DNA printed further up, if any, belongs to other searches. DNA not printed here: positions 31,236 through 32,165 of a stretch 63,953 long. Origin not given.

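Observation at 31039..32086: Two-gene operon behind a textbook promoter and LexA box, encoding a Rad52/Sak-like annealing-protein candidate outside any prophage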

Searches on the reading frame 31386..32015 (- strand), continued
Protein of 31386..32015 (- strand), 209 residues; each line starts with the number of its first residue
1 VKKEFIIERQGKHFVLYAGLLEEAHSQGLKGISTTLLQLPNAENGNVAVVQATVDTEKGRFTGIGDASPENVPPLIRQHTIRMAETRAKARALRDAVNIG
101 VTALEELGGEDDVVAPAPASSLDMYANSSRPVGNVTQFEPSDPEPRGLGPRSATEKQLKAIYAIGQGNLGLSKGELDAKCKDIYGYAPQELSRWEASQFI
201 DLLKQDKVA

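Call 19: fold_search(model_id=the predicted structure, library=viral)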
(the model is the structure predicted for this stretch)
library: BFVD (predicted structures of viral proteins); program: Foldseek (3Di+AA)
matches with E <= 10: 1034; with E <= 0.001: 57
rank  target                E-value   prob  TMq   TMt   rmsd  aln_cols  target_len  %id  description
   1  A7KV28                2.5e-12  1.00  0.46  0.44  12.2       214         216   27  (no name in the UniProt tables at hand)
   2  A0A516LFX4            3.5e-09  1.00  0.46  0.44  16.3       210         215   21  (no name in the UniProt tables at hand)
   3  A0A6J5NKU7            5.2e-08  1.00  0.30  0.25  19.4       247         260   15  Uncharacterized protein [uncultured Caudovirales phage]
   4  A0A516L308            9.1e-08  1.00  0.38  0.30  18.9       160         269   23  (no name in the UniProt tables at hand)
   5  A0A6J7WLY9            4.5e-07  1.00  0.25  0.24  17.0       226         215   18  Uncharacterized protein [uncultured Caudovirales phage]
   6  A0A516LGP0            5.1e-07  1.00  0.36  0.33  18.4       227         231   14  (no name in the UniProt tables at hand)
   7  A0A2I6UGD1            1.6e-06  1.00  0.26  0.22  15.6       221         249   14  DNA single-strand annealing protein [Salinibacter phage M8CC-19]
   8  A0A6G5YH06            1.8e-06  1.00  0.22  0.19  16.3       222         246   15  (no name in the UniProt tables at hand)
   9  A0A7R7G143            2.1e-06  1.00  0.28  0.21  23.8       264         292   14  (no name in the UniProt tables at hand)
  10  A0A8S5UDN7            3.3e-06  1.00  0.31  0.26  14.2       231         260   14  RecT family protein [Siphoviridae sp. ctkhg5]
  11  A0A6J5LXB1            3.5e-06  1.00  0.33  0.35  17.6       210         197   15  Uncharacterized protein [uncultured Caudovirales phage]
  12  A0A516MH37            6.0e-06  1.00  0.36  0.30  16.6       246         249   14  (no name in the UniProt tables at hand)
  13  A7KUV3                6.8e-06  1.00  0.34  0.31  19.0       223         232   12  (no name in the UniProt tables at hand)
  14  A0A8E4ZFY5            8.2e-06  1.00  0.35  0.31  20.3       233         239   14  Uncharacterized protein [Tenacibaculum phage Gundel_1]
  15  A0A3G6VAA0            8.2e-06  1.00  0.35  0.29  14.7       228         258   17  (no name in the UniProt tables at hand)
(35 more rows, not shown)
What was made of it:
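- On Rad52-superfamily single-strand annealing proteins: 57 viral hits at E < 1e-3, whose named members are annealing proteins (call 19).
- Closest known: Rad52 N-terminal domain and phage Sak/Sak3/Erf annealing proteins. Same: Named viral matches are these families (call 19).
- Named viral structural matches are almost all annealing proteins and extend over both domains (call 19).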

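Call 21: find_encoding_contigs(protein=P0031, flank=8000, max_places=2)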
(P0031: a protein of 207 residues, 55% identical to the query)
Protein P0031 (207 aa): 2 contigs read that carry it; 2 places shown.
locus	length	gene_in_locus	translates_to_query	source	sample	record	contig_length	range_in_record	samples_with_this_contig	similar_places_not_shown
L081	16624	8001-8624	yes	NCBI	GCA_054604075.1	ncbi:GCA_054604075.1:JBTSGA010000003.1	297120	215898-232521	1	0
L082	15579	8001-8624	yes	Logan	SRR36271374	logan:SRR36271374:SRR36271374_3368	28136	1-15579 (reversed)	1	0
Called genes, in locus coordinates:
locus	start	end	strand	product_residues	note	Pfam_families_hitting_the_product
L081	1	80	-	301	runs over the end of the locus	PF01040:UbiA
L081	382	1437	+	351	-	PF00140:Sigma70_r1_2, PF04542:Sigma70_r2, PF04539:Sigma70_r3, PF04545:Sigma70_r4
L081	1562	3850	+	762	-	PF00912:Transgly, PF00905:Transpeptidase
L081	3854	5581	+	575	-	PF00999:Na_H_Exchanger, PF02254:TrkA_N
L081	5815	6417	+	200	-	-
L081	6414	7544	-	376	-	PF01555:N6_N4_Mtase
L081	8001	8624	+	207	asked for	PF27148:Slr1353_N (faint)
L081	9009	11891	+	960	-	PF09586:YfhO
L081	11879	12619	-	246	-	PF13489:Methyltransf_23, PF01209:Ubie_methyltran, PF13847:Methyltransf_31, PF08241:Methyltransf_11, PF08242:Methyltransf_12, PF13649:Methyltransf_25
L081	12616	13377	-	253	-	PF13489:Methyltransf_23, PF01209:Ubie_methyltran, PF07021:MetW (weak), PF13847:Methyltransf_31, PF08241:Methyltransf_11, PF08242:Methyltransf_12, PF13649:Methyltransf_25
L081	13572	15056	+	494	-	PF00270:DEAD, PF00271:Helicase_C, PF25399:DeaD_dimer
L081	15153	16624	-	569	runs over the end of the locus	PF01564:Spermine_synth (weak)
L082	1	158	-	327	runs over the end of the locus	PF01040:UbiA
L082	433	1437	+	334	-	PF00140:Sigma70_r1_2, PF04542:Sigma70_r2, PF04539:Sigma70_r3, PF04545:Sigma70_r4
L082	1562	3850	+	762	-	PF00912:Transgly, PF00905:Transpeptidase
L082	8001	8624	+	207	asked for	PF27148:Slr1353_N (faint)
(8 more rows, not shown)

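Call 22: find_encoding_contigs(protein=P0025, flank=8000, max_places=2)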
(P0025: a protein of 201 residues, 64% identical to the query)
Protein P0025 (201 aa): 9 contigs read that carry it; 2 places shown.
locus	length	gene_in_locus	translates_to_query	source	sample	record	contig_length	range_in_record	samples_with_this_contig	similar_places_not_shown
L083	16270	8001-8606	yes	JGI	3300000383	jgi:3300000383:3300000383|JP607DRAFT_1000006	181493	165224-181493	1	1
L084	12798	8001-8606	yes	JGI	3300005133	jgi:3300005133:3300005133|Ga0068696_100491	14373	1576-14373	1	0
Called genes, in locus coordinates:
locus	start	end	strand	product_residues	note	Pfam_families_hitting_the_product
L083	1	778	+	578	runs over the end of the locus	PF14716:HHH_8, PF14520:HHH_5, PF14791:DNA_pol_B_thumb, PF02811:PHP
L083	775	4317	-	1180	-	PF02811:PHP, PF07733:DNA_pol3_alpha, PF17657:DNA_pol3_finger, PF14579:HHH_6, PF01336:tRNA_anti-codon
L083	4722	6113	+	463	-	PF00140:Sigma70_r1_2, PF04542:Sigma70_r2, PF04539:Sigma70_r3, PF04545:Sigma70_r4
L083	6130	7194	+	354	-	PF00512:HisKA, PF02518:HATPase_c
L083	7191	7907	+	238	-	PF00072:Response_reg, PF00486:Trans_reg_C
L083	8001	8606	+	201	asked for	-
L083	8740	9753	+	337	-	PF01210:NAD_Gly3P_dh_N, PF02558:ApbA, PF07479:NAD_Gly3P_dh_C, PF20618:GPD_NAD_C_bact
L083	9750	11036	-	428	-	PF00709:Adenylsucc_synt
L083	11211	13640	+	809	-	PF00521:DNA_topoisoIV, PF03989:DNA_gyraseA_C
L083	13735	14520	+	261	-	PF21088:MS_channel_1st, PF00924:MS_channel_2nd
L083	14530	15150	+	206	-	PF01467:CTP_transf_like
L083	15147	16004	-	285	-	PF00763:THF_DHG_CYH, PF02882:THF_DHG_CYH_C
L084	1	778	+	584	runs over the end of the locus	PF14716:HHH_8, PF14520:HHH_5, PF14791:DNA_pol_B_thumb, PF02811:PHP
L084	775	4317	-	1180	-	PF02811:PHP, PF07733:DNA_pol3_alpha, PF17657:DNA_pol3_finger, PF14579:HHH_6, PF01336:tRNA_anti-codon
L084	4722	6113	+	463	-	PF00140:Sigma70_r1_2, PF04542:Sigma70_r2, PF04539:Sigma70_r3, PF04545:Sigma70_r4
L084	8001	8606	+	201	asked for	-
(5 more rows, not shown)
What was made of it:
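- On Prophage or mobile element: Synteny with L083 (call 22).
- The same gene order holds in L083 at 64% protein identity (call 22). Gene order is conserved with a 64%-identical orthologue (call 22).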

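Call 23: find_encoding_contigs(protein=P0119, flank=8000, max_places=2)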
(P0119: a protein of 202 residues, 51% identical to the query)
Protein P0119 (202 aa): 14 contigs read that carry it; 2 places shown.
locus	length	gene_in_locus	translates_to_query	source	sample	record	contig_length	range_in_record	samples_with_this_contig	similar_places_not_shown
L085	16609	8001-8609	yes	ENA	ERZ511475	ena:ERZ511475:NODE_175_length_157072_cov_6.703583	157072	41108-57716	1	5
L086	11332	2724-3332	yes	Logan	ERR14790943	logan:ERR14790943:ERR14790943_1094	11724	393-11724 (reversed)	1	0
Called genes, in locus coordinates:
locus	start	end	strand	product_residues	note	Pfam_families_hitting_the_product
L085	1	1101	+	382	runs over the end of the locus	PF02653:BPD_transp_2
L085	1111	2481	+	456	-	PF02653:BPD_transp_2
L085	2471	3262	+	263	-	PF00005:ABC_tran, PF13304:AAA_21 (weak), PF12399:BCA_ABC_TP_C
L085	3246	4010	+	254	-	PF00005:ABC_tran, PF13304:AAA_21 (faint), PF12399:BCA_ABC_TP_C (weak)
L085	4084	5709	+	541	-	PF20656:MS_N, PF01274:MS_TIM-barrel, PF20659:MS_C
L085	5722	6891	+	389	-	PF00583:Acetyltransf_1 (faint)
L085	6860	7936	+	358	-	PF00155:Aminotran_1_2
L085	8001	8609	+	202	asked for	-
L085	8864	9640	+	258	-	PF03309:Pan_kinase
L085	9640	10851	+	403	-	PF02441:Flavoprotein, PF04127:DFP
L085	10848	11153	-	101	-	PF00578:AhpC-TSA, PF08534:Redoxin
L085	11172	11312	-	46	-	PF00578:AhpC-TSA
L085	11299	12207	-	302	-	PF00294:PfkB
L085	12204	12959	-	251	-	PF14804:Jag_N, PF13083:KH_KhpA-B (weak), PF01424:R3H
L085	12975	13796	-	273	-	PF02096:60KD_IMP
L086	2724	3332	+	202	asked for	-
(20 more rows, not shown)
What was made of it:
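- Other orthologues sit in unrelated housekeeping contexts (calls 21, 23).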

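Call 33: search_dna_similar(query=window:31386-32015:-, collection=phages, mode=protein, max_evalue=0.01, max_rows=30)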
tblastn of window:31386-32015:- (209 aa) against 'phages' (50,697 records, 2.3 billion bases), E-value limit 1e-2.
Records with a match: 4; places in all: 4; records where one place covers at least 80% of the query: 1.
Best place of each record, by identity: <60% 4.
By first word of the organism name: Bacillus 2; Rossellomorea 1; Paenibacillus 1.
By host as written in the record: Bacillus thuringiensis 2; Rossellomorea aquimaris 1; Paenibacillus larvae Pl02-27 1.
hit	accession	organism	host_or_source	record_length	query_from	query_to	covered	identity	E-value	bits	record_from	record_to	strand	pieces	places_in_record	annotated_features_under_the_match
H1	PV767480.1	Rossellomorea phage phiT1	Rossellomorea aquimaris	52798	1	206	99%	36.7%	1e-20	95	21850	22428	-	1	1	DNA repair and recombination protein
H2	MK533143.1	Paenibacillus phage vB_PlaP_API480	Paenibacillus larvae Pl02-27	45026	6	124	57%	50.4%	5e-26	110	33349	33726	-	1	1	hypothetical protein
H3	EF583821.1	Bacillus phage 0305phi8-36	Bacillus thuringiensis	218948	1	107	51%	37.2%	1e-9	63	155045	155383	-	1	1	ORF018: hypothetical protein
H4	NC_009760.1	Bacillus phage 0305phi8-36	Bacillus thuringiensis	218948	1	107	51%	37.2%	1e-9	63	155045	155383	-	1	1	ORF018: hypothetical protein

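Call 34: get_annotated_region(hit=H1, flank=5000)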
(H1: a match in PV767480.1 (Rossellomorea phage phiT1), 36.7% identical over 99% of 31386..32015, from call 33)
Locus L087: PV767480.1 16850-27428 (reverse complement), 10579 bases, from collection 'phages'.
description: Rossellomorea phage phiT1, complete genome.
organism: Rossellomorea phage phiT1 (NCBI taxid 3440538)
taxonomy: Viruses
host: Rossellomorea aquimaris; source: soil; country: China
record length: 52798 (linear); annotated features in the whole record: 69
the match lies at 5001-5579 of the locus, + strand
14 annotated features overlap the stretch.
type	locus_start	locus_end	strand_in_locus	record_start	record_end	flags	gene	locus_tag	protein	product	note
CDS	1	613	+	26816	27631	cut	-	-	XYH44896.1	DNA recombinase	gp40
CDS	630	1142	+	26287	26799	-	-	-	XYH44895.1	transcriptional regulator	gp39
CDS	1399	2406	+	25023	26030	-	-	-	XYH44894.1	ParM-like protein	gp38; for plasmid segregation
CDS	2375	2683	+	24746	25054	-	-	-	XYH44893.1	hypothetical protein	gp37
CDS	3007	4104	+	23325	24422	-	-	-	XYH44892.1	replication protein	gp36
CDS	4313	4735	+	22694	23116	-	-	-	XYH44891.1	transcriptional regulator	gp35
CDS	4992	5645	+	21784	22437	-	-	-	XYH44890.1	DNA repair and recombination protein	gp34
CDS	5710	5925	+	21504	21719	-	-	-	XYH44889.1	hypothetical protein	gp33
CDS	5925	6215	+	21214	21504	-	-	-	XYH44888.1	hypothetical protein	gp32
CDS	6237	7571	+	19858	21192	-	-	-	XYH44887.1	replicative DNA helicase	gp31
CDS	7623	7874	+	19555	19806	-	-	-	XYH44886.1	hypothetical protein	gp30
CDS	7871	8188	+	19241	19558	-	-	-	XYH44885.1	nucleoside triphosphate pyrophosphohydrolase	gp29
CDS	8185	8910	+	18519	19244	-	-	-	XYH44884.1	Thy1 protein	gp28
CDS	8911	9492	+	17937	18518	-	-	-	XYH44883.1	Tdk protein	gp27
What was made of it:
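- Phage phiT1 gp34 is annotated 'DNA repair and recombination protein' (call 34).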

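Call 35: get_annotated_region(hit=H2, flank=5000)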
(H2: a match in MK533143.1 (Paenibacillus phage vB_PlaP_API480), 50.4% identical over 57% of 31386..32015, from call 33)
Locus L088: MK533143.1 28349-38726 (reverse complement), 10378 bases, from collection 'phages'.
description: Paenibacillus phage vB_PlaP_API480, complete genome.
organism: Paenibacillus phage vB_PlaP_API480 (NCBI taxid 2530020)
taxonomy: Viruses; Duplodnaviria; Heunggongvirae; Uroviricota; Caudoviricetes
host: Paenibacillus larvae Pl02-27; source: soil from hives surroundings in Spain; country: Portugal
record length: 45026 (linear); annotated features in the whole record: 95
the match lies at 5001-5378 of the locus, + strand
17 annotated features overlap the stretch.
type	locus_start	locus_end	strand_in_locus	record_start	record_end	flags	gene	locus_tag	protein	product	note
CDS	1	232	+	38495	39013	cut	-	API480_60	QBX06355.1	hypothetical protein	-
CDS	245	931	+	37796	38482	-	-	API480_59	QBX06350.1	hypothetical protein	-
regulatory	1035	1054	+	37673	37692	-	-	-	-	terminator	rho-independent terminator; discovered using MFOLD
CDS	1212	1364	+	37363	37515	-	-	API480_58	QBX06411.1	hypothetical protein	-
CDS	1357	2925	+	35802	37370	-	-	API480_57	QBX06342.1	DEAD/DEAH box helicase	-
CDS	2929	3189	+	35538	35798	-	-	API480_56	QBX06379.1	hypothetical protein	-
CDS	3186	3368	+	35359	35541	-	-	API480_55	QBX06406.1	hypothetical protein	-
CDS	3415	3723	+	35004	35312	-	-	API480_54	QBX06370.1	hypothetical protein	-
CDS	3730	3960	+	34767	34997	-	-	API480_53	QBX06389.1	hypothetical protein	-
CDS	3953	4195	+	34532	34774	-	-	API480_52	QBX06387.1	hypothetical protein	-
CDS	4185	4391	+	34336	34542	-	-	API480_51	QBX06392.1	hypothetical protein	-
CDS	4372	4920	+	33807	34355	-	-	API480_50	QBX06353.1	host-nuclease inhibitor protein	-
CDS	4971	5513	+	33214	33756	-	-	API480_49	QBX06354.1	hypothetical protein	-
regulatory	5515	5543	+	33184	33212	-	-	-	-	promoter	discovered using phiSITE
CDS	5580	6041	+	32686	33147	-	-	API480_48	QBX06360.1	single-stranded DNA-binding protein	-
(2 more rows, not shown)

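Call 51: search_protein_families(library=pfam, proteins=[L040:4301-4909:+, L040:3269-4243:+, L040:5001-5549:+, L087:4992-5645:+, L088:4971-5513:+, L088:4372-4920:+], max_evalue=0.01)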
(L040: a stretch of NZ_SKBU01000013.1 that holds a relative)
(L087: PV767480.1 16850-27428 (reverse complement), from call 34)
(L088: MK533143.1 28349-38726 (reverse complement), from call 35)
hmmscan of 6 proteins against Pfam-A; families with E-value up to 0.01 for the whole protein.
L040:4301-4909:+ (202 aa): 4 families
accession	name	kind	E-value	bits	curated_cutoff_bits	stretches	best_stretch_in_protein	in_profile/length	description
PF01047.28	MarR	-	0.001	19.3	24.6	1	142-185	7-50/59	MarR family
PF14213.11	DUF4325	-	0.0012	18.9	23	1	40-95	2-54/64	STAS-like domain of unknown function (DUF4325)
PF13412.12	HTH_24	-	0.0018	18.2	21.9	1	141-182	6-47/48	Winged helix-turn-helix DNA-binding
PF12802.13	MarR_2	-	0.002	18.7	27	1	144-185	11-53/61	MarR family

L040:3269-4243:+ (324 aa): 3 families
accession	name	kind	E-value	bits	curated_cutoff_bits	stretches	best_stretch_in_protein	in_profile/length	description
PF02518.31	HATPase_c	-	1e-06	29.6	26.4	1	158-275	8-102/111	Histidine kinase-, DNA gyrase B-, and HSP90-like ATPase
PF13581.12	HATPase_c_2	-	9.5e-05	22.9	27.4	1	129-255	5-107/127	Histidine kinase-like ATPase domain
PF13466.11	STAS_2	-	0.0063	17.1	29.2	0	33-67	20-54/80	STAS domain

L040:5001-5549:+ (182 aa): 0 families

L087:4992-5645:+ (217 aa): 0 families

L088:4971-5513:+ (180 aa): 0 families

L088:4372-4920:+ (182 aa): 2 families
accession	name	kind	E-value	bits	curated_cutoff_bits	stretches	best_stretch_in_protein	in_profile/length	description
PF07352.17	Phage_Mu_Gam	-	1.7e-24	86.9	28.3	1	30-179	2-148/149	Bacteriophage Mu Gam like protein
PF05670.18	NFACT-R_1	-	0.0087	17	29.8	0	15-67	28-80/112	NFACT protein RNA binding domain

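Call 55: search_protein_families(library=phrogs, proteins=[L087:4992-5645:+, L088:4971-5513:+, L040:5001-5549:+, P0054, P0114], max_evalue=1)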
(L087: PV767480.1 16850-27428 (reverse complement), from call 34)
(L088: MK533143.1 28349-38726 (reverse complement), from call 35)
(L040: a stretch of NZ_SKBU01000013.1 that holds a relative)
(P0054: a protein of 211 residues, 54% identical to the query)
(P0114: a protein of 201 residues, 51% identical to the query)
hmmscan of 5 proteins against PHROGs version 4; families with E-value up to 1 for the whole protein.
L087:4992-5645:+ (217 aa): 4 families
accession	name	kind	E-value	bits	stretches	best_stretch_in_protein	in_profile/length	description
phrog_22961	-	unknown function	0.0013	19.9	1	38-114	136-209/213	-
phrog_30954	-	unknown function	0.036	15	1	44-115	103-164/182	-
phrog_935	-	unknown function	0.13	13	1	99-128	31-60/73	-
phrog_11899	-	unknown function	0.27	12.3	1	60-74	22-36/55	-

L088:4971-5513:+ (180 aa): 3 families
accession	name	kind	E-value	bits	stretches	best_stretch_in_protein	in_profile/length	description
phrog_22961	-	unknown function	7.2e-07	30.5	1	38-113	134-209/213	-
phrog_11717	-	unknown function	3.6e-05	24.6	1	20-108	31-114/208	-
phrog_12019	-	other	0.12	13.1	1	27-126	68-170/241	MazG-like pyrophosphatase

L040:5001-5549:+ (182 aa): 2 families
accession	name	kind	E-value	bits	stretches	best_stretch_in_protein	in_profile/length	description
phrog_22961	-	unknown function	6.3e-07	30.7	1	31-107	133-209/213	-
phrog_987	-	unknown function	0.24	12.7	1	131-177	2-45/66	-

P0054 (211 aa): 3 families
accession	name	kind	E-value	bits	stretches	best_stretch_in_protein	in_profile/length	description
phrog_22961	-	unknown function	2.9e-07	31.7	1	21-110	124-211/213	-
phrog_26747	-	unknown function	0.19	12.8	1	91-124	27-58/68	-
phrog_38309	-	unknown function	0.2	13.1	1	156-202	27-71/83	-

P0114 (201 aa): 1 family
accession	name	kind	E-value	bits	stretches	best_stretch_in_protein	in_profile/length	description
phrog_22961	-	unknown function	4.1e-07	31.3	1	20-111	122-212/213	-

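Call 70: list_cluster_members(proteins=[P0001, P0031, L040:5001-5549:+])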
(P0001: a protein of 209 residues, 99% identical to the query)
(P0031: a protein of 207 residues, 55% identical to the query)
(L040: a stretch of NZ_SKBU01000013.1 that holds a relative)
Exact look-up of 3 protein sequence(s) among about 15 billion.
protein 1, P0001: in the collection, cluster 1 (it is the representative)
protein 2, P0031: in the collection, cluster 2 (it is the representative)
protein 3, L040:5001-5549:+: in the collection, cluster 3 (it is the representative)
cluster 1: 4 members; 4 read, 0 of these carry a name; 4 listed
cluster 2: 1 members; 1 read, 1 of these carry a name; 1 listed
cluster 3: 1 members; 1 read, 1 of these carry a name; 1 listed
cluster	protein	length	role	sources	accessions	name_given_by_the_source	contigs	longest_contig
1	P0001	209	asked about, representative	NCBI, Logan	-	-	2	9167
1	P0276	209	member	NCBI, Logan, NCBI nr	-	-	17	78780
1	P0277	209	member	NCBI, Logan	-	-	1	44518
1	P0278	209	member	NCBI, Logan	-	-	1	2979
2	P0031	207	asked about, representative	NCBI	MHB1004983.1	MAG: hypothetical protein ACYC3S_04985 [Chloroflexota bacterium]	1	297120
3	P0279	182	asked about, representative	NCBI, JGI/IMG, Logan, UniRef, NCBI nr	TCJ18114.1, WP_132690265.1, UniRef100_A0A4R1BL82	hypothetical protein E0L93_06775 [Rubrobacter taiwanensis] | predicted amidohydrolase YtcJ | Uncharacterized protein n=1 Tax=Rubrobacter taiwanensis TaxID=185139 ...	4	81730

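Call 86: search_protein_families(library=padloc, proteins=[window:31386-32015:-, L040:4301-4909:+, L040:3269-4243:+], max_evalue=0.1)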
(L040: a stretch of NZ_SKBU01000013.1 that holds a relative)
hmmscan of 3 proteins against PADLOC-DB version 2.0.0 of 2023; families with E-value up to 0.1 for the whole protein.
window:31386-32015:- (209 aa): 0 families

L040:4301-4909:+ (202 aa): 4 families
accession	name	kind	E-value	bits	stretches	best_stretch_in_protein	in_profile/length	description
PDLC01879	CARF3--CARF_TM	-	0.014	13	1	126-187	145-203/222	-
PDLC01860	CARF3--CARF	-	0.017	13.2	1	130-186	135-191/210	-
PDLC01850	CARF3--CARF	-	0.019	12.8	1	141-185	148-192/209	-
PDLC01852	CARF3--CARF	-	0.034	12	1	128-183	133-188/208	-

L040:3269-4243:+ (324 aa): 2 families
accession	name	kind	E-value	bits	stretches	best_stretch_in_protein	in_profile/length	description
PDLC02567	DrmA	-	2.7e-12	42.6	1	42-291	34-264/1750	DrmA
PDLC04723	PDC-M60A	-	0.037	9.9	1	120-164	631-674/1161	-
